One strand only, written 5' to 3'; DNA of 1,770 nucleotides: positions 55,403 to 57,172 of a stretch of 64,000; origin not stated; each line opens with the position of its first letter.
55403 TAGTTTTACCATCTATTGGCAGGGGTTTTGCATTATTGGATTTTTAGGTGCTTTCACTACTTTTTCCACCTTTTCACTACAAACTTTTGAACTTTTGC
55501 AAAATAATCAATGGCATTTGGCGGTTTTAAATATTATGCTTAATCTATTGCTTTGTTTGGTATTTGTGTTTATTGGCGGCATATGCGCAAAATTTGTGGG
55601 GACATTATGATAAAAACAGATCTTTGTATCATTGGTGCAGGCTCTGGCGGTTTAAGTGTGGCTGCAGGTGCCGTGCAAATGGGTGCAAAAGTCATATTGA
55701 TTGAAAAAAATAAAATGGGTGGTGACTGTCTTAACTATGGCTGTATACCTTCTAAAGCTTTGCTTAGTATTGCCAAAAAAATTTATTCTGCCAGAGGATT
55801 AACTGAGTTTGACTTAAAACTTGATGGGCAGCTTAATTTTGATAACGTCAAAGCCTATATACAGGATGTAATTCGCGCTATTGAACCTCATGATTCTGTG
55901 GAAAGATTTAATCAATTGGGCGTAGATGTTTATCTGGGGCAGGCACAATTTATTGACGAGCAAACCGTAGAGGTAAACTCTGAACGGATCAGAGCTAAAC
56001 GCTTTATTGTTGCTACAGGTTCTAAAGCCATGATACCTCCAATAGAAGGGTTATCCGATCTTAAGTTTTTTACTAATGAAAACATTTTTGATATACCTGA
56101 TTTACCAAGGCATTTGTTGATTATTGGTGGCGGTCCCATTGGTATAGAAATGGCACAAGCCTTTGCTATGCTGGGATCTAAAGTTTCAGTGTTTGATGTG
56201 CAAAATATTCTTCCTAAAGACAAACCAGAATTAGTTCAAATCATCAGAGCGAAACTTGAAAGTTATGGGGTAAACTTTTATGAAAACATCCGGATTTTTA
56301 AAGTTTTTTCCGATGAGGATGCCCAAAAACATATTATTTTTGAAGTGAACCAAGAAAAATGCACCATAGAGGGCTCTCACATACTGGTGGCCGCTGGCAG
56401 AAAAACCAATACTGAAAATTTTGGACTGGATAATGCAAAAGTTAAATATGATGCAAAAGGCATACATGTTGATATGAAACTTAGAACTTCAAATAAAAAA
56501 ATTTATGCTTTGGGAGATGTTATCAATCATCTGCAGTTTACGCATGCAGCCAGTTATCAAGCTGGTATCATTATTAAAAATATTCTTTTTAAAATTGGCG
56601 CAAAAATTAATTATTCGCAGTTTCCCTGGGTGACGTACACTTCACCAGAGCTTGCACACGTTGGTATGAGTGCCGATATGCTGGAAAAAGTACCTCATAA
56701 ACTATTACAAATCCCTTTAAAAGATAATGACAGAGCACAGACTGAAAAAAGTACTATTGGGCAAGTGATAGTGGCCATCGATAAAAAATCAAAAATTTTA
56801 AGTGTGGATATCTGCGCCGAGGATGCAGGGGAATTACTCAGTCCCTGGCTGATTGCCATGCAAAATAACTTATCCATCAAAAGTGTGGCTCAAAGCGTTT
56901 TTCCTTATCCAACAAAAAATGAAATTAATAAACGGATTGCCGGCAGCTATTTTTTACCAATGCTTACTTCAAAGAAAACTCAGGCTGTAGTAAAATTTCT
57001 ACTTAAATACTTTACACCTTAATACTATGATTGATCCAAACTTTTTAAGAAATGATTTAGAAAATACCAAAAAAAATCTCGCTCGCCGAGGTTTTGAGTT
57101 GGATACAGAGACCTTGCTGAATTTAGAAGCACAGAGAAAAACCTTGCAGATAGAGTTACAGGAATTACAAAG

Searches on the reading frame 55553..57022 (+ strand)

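Call 30: search_protein_families(library=pfam, proteins=[window:55553-57022:+], max_evalue=0.001)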
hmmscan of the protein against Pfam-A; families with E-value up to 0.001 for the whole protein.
window:55553-57022:+ (489 aa): 14 families
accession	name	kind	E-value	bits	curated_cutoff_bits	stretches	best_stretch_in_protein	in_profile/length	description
PF07992.20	Pyr_redox_2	-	8.8e-57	193.2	26.1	1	23-337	2-291/291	Pyridine nucleotide-disulphide oxidoreductase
PF02852.28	Pyr_redox_dim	-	1.1e-15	58.2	25.3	1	358-457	2-104/110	Pyridine nucleotide-disulphide oxidoreductase, dimerisation domain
PF00070.33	Pyr_redox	-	3.7e-15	56.6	22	1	187-262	1-78/82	Pyridine nucleotide-disulphide oxidoreductase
PF03486.20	HI0933_like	-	1e-09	38.7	50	0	23-57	2-36/244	HI0933-like protein Rossmann domain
PF13738.12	Pyr_redox_3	-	3.3e-09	36.9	30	1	137-305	114-287/305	Pyridine nucleotide-disulphide oxidoreductase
PF01266.30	DAO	-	7.7e-09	36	27.9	0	23-56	1-35/353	FAD dependent oxidoreductase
PF01134.28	GIDA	-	2.6e-08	33.8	22.1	1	23-71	1-47/391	Glucose inhibited division protein A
PF01262.27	AlaDh_PNT_C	-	5.3e-07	29.7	23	0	22-54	29-61/214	Alanine dehydrogenase/PNT, C-terminal domain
PF12831.13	FAD_oxidored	-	2.6e-06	27.4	27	1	23-57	1-35/416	FAD dependent oxidoreductase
PF13450.12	NAD_binding_8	-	3.2e-06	27.8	21.9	0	26-61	1-37/68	NAD(P)-binding Rossmann-like domain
PF02826.25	2-Hacid_dh_C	-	8.9e-05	22.4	25.1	0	14-54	29-69/178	D-isomer specific 2-hydroxyacid dehydrogenase, NAD binding domain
PF02737.24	3HCDH_N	-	0.00057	20.3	22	0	190-220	4-34/180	3-hydroxyacyl-CoA dehydrogenase, NAD binding domain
PF13241.12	NAD_binding_7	-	0.00071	20.6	22.1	0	186-272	8-59/104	Putative NAD(P)-binding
PF01946.23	Thi4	-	0.00096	18.9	26.2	0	19-58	15-56/235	Thi4 family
